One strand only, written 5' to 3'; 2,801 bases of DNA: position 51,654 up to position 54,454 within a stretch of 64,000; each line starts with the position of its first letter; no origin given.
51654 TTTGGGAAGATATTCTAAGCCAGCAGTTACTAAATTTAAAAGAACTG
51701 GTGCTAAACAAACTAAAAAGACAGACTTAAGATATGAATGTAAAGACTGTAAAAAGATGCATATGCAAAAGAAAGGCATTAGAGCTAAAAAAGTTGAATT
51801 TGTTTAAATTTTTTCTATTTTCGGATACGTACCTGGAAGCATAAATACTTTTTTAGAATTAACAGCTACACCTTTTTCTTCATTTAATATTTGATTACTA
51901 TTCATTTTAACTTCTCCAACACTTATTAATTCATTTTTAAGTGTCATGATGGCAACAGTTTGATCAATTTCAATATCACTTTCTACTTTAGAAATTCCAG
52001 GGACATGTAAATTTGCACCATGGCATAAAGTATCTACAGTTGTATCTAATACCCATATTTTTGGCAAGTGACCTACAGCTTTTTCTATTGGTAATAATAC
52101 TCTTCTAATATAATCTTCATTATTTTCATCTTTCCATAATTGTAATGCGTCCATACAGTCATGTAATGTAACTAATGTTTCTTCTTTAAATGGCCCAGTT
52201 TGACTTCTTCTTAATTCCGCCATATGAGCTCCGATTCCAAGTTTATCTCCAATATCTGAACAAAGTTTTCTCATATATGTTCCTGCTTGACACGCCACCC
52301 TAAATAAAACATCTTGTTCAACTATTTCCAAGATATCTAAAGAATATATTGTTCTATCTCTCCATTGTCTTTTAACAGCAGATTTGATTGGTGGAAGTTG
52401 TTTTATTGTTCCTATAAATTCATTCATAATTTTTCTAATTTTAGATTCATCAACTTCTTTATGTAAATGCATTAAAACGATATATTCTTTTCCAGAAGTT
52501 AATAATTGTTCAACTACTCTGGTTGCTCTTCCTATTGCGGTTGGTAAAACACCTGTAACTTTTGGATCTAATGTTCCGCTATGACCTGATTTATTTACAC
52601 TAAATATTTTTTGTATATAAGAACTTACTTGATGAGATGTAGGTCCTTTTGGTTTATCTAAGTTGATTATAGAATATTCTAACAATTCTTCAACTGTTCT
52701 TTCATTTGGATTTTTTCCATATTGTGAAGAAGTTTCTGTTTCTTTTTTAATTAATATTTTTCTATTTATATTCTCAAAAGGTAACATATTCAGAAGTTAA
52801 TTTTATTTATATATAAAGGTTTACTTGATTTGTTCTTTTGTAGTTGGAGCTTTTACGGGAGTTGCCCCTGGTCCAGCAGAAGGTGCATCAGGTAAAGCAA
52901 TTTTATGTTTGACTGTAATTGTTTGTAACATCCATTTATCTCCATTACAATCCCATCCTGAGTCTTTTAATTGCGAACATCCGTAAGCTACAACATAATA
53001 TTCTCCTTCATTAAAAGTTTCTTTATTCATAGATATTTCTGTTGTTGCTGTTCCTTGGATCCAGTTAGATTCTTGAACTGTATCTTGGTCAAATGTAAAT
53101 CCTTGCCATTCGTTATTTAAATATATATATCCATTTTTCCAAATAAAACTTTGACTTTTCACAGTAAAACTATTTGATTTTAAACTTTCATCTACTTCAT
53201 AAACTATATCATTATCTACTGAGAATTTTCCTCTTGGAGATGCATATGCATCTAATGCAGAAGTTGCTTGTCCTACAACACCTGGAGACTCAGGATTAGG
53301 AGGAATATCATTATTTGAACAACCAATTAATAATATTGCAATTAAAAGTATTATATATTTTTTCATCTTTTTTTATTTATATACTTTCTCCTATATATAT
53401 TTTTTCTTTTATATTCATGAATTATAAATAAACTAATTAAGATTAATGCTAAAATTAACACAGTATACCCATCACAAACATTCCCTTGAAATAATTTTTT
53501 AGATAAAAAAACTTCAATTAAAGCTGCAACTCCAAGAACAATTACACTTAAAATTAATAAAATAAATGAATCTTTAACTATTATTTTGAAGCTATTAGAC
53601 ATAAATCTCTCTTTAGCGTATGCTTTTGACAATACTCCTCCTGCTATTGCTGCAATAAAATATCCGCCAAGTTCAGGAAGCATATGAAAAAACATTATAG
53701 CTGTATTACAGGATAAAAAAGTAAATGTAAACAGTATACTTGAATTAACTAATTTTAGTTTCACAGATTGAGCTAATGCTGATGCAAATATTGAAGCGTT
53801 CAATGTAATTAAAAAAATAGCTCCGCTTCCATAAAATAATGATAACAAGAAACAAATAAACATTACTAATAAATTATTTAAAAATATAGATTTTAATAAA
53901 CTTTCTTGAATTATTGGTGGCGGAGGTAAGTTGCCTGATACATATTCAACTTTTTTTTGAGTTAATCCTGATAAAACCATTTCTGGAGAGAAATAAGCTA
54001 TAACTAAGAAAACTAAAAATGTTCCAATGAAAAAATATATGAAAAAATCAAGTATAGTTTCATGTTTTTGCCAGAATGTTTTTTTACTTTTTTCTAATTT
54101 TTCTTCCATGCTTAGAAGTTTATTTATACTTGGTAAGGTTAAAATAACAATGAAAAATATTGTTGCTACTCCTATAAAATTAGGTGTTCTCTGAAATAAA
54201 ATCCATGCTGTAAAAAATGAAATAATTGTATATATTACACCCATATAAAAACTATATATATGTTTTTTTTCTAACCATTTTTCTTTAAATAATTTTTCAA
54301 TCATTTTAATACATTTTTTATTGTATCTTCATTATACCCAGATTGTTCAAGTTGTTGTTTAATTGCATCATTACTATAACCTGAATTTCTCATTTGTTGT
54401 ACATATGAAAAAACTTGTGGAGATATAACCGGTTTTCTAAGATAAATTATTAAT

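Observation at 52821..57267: Membrane gene cluster with orphan receiver domain, tandem paralogous 5-TM proteins and a repeat-bearing acidic membrane protein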

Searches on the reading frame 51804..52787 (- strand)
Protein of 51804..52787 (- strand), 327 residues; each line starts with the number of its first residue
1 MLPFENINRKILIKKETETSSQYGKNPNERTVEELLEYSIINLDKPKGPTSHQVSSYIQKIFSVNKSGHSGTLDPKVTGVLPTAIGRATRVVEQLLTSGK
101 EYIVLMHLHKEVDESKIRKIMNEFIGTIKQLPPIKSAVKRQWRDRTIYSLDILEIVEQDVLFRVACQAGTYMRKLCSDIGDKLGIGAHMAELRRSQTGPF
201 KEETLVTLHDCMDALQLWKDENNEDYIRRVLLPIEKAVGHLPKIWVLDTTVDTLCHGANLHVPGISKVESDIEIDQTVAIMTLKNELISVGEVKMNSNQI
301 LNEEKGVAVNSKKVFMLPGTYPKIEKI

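Call 32: find_related_loci(query=window:51804-52787:-, collection=genome_contigs, flank=10000)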
Query window:51804-52787:- (327 aa) in genome_contigs; peptide patterns used: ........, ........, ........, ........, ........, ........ (x = any residue, [..] = any of these).
46 stretches matched a pattern; 2 encode a relative of the query (tblastn E <= 1e-3); 2 distinct loci.
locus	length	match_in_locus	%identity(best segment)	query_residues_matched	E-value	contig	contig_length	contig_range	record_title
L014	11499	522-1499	70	1-326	1e-164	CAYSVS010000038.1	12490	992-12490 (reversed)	MAG TPA_asm: uncultured Methanosarcinales archaeon isolate SRP141376_co4_88 genome assembly, contig: NODE_8484_length_12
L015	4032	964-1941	67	1-326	1e-163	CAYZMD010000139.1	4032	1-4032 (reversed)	MAG TPA_asm: uncultured Methanosarcinales archaeon isolate binchicken_co181_12 genome assembly, contig: NODE_52746_lengt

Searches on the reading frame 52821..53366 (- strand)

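Call 3: search_protein_families(library=pfam, proteins=[window:52821-53366:-], max_evalue=1)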
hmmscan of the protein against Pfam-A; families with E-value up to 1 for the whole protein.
window:52821-53366:- (181 aa): 3 families
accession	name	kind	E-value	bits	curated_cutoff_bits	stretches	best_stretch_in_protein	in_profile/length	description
PF03501.21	S10_plectin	-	0.058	13.9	26.9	1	43-86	28-69/93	Plectin/S10 domain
PF19403.5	SpaA_2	-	0.089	13.8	25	1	103-153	36-87/96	Prealbumin-like fold domain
PF04999.18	FtsL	-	0.2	12.1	22.9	1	83-115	54-86/97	Cell division protein FtsL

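Call 4: search_protein_families(library=ncbifam, proteins=[window:52821-53366:-], max_evalue=1)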
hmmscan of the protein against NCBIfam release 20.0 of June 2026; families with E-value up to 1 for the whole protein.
window:52821-53366:- (181 aa): 2 families
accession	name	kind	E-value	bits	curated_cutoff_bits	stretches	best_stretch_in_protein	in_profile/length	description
NF052634.1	Riean_0653_fam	subfamily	0.044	14.7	57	1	1-35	1-32/176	Riean_0653 family protein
NF045617.1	mostly_LP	subfamily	0.13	12.4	43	0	2-24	1-24/119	putative T6SS immunity periplasmic lipoprotein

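Call 64: search_protein_families(library=padloc, proteins=[window:52821-53366:-], max_evalue=0.01)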
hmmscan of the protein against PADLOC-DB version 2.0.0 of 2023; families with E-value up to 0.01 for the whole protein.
window:52821-53366:- (181 aa): 0 families

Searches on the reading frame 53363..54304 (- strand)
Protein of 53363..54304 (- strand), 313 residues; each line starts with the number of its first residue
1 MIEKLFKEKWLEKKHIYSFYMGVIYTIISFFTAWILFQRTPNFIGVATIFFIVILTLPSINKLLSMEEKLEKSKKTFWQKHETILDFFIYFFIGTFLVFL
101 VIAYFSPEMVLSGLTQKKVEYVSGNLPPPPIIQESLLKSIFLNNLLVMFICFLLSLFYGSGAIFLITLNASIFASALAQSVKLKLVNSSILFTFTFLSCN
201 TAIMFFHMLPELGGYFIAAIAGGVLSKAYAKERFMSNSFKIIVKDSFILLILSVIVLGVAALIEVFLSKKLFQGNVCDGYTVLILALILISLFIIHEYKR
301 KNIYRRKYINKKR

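Call 3: search_protein_families(library=pfam, proteins=[window:53363-54304:-], max_evalue=1)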
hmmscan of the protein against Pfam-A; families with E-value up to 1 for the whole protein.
window:53363-54304:- (313 aa): 2 families
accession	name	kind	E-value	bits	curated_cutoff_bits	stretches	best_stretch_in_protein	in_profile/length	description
PF01944.22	SpoIIM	-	2.9e-11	44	26.9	1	89-268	3-162/163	Stage II sporulation protein M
PF06195.18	DUF996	-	0.017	15.8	31.3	1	214-306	5-100/138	Protein of unknown function (DUF996)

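Call 4: search_protein_families(library=ncbifam, proteins=[window:53363-54304:-], max_evalue=1)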
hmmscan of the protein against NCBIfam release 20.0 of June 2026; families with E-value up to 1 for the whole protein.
window:53363-54304:- (313 aa): 0 families

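Call 37: find_homologous_proteins(query=window:53363-54304:-, max_evalue=0.001)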
Query window:53363-54304:- (313 aa): 113 proteins with E <= 0.001 among 6424 candidates.
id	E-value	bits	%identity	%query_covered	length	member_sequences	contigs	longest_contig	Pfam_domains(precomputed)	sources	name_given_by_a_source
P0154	4.3e-192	655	100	100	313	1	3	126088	PF01944.23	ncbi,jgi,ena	-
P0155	2.7e-127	442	73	88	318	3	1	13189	-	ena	-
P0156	1.5e-88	315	54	96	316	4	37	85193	-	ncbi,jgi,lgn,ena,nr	ncbi:stage II sporulation protein M [Candidatus Woesearchaeota archaeon]|nr:stage II sporulation pro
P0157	1.3e-86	309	52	88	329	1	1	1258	-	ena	-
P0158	9.4e-85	303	53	88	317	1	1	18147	PF01944.23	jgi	jgi:uncharacterized membrane protein SpoIIM required for sporulation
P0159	6.6e-84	300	53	89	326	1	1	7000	-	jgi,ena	-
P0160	7.3e-84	300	49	98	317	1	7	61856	-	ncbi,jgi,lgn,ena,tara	jgi:hypothetical protein|tara:strand:+ start:4915 stop:5868 length:954 start_codon:yes stop_codon:ye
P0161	8.1e-84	300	49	97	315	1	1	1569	-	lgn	-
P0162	1.2e-82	296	53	88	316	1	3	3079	-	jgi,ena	jgi:hypothetical protein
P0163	2.8e-82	295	50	97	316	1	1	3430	-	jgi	jgi:hypothetical protein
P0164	5.8e-82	294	48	96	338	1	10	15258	-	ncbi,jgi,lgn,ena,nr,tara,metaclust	ncbi:hypothetical protein CMO93_03355 [Candidatus Woesearchaeota archaeon]|nr:hypothetical protein [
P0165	4.4e-81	291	48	98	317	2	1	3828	PF01944.23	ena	-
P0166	8.4e-81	290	50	97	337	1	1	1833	-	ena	-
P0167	2.1e-80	288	48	97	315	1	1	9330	-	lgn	-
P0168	2.5e-80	288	49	96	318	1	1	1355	-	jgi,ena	-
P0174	1.2e-78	283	50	96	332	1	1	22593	PF01944.23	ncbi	ncbi:hypothetical protein ACFLZB_03880 [Nanoarchaeota archaeon]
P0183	8.8e-76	273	51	82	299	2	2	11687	PF01944.23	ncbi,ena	-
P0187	2.5e-73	265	47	90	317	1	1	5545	PF01944.23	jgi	jgi:hypothetical protein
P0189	3.0e-73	265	47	96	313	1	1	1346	PF01944.23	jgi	-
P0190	3.9e-73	265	50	89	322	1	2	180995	PF01944.23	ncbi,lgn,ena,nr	ncbi:MAG: stage II sporulation protein M [Nanoarchaeota archaeon]|nr:stage II sporulation protein M 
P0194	1.1e-72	263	44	98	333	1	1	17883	PF01944.23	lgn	-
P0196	2.3e-72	262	49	89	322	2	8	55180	PF01944.23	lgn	-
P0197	2.4e-72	262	46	97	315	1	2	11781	PF01944.23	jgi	-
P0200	3.6e-70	255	42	100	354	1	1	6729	PF01944.23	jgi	jgi:ABC-type multidrug transport system fused ATPase/permease subunit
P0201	4.5e-70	255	47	96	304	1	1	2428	PF01944.23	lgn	-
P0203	1.9e-68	249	43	96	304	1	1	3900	PF01944.23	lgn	-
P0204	4.7e-68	248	43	98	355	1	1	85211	PF01944.23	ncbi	ncbi:MAG: stage II sporulation protein M [archaeon]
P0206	4.0e-66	242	44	88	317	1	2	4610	PF01944.23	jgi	jgi:hypothetical protein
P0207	5.9e-66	241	41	99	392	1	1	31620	PF01944.23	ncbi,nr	ncbi:hypothetical protein HY639_03880 [Candidatus Woesearchaeota archaeon]|nr:hypothetical protein [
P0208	7.3e-66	241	43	98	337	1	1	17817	PF01944.23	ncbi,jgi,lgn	-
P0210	1.2e-64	237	41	100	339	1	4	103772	PF01944.23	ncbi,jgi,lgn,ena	-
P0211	3.4e-64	235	46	95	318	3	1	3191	PF01944.23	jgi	jgi:hypothetical protein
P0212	5.2e-64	235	48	88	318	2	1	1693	PF01944.23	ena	-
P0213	1.2e-63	233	41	98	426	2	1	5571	PF01944.23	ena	-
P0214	1.9e-63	233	42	96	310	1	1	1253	PF01944.23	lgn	-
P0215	2.2e-63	233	46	88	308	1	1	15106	PF01944.23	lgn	-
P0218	3.2e-62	229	41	96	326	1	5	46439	PF01944.23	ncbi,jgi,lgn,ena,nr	ncbi:MAG TPA: stage II sporulation protein M [Candidatus Nanoarchaeia archaeon]|nr:stage II sporulat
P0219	1.6e-61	227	40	97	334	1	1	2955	PF01944.23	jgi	jgi:hypothetical protein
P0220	1.3e-58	217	41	100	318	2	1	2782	PF01944.23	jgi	-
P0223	4.1e-58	215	42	99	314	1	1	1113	PF01944.23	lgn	-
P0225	2.1e-57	213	42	96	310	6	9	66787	PF01944.23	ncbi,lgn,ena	-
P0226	2.3e-57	213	41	96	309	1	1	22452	PF01944.23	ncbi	-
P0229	1.1e-50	191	39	96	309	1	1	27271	PF01944.23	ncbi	-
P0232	1.8e-38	151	34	87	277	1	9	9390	PF01944.23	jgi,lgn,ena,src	-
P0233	1.8e-38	151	35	87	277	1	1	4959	PF01944.23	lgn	-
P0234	3.9e-37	146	36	88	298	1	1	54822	PF01944.23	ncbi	ncbi:MAG: stage II sporulation protein M [Candidatus Woesearchaeota archaeon]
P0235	1.8e-36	144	34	87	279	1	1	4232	PF01944.23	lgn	-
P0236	4.3e-36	143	35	86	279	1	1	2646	PF01944.23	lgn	-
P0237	3.3e-34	137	44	63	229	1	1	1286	PF01944.23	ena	-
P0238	6.0e-34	136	33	87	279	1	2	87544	PF01944.23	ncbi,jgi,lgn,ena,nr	ncbi:hypothetical protein COV19_02790 [Candidatus Woesearchaeota archaeon CG10_big_fil_rev_8_21_14_0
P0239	1.4e-33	135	35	85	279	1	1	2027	PF01944.23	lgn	-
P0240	2.4e-33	134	36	73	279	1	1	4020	PF01944.23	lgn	-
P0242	2.1e-32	131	32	87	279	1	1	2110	PF01944.23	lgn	-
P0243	2.4e-32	131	36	79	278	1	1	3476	PF01944.23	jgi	-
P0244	3.1e-32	130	34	87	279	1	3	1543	PF01944.23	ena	-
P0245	6.0e-32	129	36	74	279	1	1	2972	PF01944.23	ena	-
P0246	8.7e-32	129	35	86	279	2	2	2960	PF01944.23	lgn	-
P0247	9.2e-32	129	34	87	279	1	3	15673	PF01944.23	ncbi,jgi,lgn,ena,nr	ncbi:stage II sporulation protein M [Candidatus Woesearchaeota archaeon]|nr:stage II sporulation pro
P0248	2.5e-31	127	33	87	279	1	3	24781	PF01944.23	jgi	-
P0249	1.9e-29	121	36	73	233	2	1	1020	PF01944.23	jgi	jgi:hypothetical protein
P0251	4.0e-28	117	34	87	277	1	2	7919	PF01944.23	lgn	-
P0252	2.0e-25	108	30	86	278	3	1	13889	PF01944.23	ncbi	-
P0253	1.3e-23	102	31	87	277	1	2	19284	PF01944.23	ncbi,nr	ncbi:stage II sporulation protein M [Candidatus Woesearchaeota archaeon]|nr:stage II sporulation pro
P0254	7.8e-22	96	29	81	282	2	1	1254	PF01944.23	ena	-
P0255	1.0e-19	89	28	86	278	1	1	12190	PF01944.23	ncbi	-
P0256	3.1e-19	88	29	87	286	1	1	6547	PF01944.23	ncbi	-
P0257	6.3e-19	87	28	81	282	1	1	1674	PF01944.23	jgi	jgi:uncharacterized membrane protein SpoIIM required for sporulation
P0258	1.7e-17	82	26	95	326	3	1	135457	PF01944.23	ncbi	-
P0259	2.4e-17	81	30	83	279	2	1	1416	PF01944.23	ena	-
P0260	1.4e-16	79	29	84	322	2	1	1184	PF01944.23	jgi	-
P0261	1.9e-16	79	28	87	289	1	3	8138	PF01944.23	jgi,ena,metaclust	metaclust:\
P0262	8.2e-16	76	29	83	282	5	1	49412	PF01944.23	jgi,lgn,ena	-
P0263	1.5e-15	76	29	87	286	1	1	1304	PF01944.23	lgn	-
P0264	1.6e-15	76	28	83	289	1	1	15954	PF01944.23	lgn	-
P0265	3.3e-14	71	27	87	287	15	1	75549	PF01944.23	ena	-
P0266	4.2e-10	58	29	81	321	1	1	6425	PF01944.23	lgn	-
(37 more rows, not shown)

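Call 39: find_encoding_contigs(protein=P0155, flank=7000, max_places=2)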
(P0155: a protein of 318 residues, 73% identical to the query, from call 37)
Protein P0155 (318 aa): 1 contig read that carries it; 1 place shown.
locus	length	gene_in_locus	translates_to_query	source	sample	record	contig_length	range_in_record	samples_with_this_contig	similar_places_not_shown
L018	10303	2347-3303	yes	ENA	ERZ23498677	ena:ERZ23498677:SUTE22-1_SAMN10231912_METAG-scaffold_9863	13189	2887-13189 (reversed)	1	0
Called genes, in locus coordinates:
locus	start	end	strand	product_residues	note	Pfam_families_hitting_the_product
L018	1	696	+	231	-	?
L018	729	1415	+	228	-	PF01863:YgjP-like, PF10263:SprT-like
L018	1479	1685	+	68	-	PF00125:Histone, PF00808:CBFD_NFYB_HMF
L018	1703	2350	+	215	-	-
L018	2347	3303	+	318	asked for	-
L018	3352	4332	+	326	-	-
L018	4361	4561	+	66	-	-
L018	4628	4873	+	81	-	-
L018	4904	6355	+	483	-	-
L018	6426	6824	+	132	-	PF21485:IF5A-like_N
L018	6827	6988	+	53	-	-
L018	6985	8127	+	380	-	PF02163:Peptidase_M50, PF13180:PDZ_2 (faint)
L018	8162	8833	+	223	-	PF00588:SpoU_methylase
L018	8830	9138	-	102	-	-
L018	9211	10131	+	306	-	PF01170:UPF0020, PF13847:Methyltransf_31 (weak)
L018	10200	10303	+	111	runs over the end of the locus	-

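Call 40: find_encoding_contigs(protein=P0156, flank=7000, max_places=2)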
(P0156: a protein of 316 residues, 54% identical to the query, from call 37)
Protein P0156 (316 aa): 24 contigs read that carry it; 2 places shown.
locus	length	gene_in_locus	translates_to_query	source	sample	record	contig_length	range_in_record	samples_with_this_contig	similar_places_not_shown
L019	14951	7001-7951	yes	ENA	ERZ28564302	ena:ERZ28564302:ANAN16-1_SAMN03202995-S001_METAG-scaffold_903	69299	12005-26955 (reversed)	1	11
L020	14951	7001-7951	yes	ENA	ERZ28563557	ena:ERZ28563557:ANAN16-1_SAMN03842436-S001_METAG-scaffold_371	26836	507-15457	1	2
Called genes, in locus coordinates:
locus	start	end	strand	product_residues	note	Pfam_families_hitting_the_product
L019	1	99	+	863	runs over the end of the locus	PF05124:S_layer_C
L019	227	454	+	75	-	PF24434:DUF7557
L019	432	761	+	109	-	PF02452:PemK_toxin (weak)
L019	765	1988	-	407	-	PF19238:Radical_SAM_2 (faint), PF04055:Radical_SAM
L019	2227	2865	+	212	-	PF22090:Gins51_C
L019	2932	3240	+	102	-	PF00935:Ribosomal_L44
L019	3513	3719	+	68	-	PF01667:Ribosomal_S27e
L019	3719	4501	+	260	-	PF00575:S1, PF07541:EIF_2_alpha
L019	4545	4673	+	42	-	PF04135:Nop10p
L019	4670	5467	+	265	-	PF09754:PAC2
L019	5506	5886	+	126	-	PF00581:Rhodanese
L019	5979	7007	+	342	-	-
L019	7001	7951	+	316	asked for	-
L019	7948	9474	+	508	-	PF13231:PMT_2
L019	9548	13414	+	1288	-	-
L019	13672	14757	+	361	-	PF03952:Enolase_N, PF00113:Enolase_C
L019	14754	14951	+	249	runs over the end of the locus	PF00300:His_Phos_1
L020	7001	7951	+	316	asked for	-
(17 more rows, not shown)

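Call 50: search_protein_families(library=pfam, proteins=[L018:3352-4332:+, L018:1703-2350:+], max_evalue=0.01)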
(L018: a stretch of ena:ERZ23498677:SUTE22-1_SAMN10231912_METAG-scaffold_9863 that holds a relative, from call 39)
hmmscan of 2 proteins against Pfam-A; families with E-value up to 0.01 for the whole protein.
L018:3352-4332:+ (326 aa): 0 families

L018:1703-2350:+ (215 aa): 0 families

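Call 64: search_protein_families(library=padloc, proteins=[window:53363-54304:-], max_evalue=0.01)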
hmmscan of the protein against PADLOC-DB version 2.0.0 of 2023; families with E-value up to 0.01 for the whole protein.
window:53363-54304:- (313 aa): 0 families
